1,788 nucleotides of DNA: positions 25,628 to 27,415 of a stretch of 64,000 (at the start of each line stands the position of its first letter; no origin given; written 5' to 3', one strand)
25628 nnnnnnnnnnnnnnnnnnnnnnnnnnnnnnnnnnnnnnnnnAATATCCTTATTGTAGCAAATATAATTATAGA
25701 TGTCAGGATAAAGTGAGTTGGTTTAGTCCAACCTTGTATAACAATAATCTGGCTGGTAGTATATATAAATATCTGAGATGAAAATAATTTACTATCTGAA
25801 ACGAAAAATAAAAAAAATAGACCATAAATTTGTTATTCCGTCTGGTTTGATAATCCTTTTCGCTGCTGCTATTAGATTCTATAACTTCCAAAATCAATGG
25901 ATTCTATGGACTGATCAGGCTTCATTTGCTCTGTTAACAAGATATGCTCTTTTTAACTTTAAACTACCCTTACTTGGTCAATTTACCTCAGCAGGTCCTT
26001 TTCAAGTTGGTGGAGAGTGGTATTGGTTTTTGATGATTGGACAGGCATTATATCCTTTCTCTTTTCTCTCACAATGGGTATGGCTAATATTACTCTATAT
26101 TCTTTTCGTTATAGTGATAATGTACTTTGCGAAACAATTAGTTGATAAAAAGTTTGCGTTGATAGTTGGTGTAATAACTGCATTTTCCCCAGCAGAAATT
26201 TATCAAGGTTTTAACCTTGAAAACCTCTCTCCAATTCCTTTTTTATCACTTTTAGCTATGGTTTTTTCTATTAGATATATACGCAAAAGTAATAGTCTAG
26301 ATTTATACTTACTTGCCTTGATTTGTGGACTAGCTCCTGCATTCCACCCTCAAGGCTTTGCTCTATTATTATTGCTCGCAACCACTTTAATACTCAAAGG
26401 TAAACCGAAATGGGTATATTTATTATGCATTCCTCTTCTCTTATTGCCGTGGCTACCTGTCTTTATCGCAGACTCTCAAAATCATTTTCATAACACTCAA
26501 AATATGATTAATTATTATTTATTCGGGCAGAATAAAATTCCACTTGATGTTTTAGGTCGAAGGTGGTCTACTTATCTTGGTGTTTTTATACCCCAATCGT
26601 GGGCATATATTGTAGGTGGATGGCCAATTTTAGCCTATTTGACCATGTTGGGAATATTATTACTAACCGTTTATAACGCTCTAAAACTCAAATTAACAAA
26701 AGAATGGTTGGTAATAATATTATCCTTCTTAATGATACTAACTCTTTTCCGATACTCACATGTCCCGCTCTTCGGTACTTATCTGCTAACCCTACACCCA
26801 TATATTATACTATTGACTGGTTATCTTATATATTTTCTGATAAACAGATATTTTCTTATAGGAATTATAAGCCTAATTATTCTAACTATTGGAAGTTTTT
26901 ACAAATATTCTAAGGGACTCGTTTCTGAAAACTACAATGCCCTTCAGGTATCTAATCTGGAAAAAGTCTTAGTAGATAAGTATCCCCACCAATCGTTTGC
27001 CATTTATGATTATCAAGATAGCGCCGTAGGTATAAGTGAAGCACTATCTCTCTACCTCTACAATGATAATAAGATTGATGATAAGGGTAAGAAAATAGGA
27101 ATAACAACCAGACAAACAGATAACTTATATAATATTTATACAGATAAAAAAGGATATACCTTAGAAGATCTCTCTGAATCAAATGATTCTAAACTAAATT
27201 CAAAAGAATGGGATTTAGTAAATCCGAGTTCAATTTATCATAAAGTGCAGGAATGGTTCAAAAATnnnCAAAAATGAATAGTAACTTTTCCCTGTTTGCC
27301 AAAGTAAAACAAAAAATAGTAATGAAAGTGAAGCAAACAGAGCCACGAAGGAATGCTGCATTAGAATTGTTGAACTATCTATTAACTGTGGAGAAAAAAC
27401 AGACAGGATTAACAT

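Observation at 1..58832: ~58-kb unidirectional supercluster dominated by GT-C membrane glycosyltransferases with their own polyprenyl-P-sugar donor synthases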

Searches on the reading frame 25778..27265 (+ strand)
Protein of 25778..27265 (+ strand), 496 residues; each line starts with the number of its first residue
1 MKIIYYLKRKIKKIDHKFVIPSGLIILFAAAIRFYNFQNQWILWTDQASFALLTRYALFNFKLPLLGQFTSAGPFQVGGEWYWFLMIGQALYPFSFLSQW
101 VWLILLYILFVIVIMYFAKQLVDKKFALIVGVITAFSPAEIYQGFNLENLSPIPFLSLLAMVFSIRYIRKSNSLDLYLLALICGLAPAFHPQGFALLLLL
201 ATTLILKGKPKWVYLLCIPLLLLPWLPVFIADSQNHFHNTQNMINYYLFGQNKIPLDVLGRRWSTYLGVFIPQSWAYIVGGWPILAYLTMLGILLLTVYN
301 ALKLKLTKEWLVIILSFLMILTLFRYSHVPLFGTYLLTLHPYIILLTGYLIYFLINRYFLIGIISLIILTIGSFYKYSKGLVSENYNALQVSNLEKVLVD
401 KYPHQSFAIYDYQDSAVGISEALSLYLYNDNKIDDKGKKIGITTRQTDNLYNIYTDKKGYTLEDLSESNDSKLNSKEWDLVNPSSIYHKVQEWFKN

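Call 6: search_protein_families(library=pfam, proteins=[window:25778-27265:+], max_evalue=0.01)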
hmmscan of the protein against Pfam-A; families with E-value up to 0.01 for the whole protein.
window:25778-27265:+ (496 aa): 1 family
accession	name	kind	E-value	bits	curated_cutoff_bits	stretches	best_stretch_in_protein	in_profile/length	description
PF13231.12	PMT_2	-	0.0034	18.1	26.1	1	82-225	7-154/160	Dolichyl-phosphate-mannose-protein mannosyltransferase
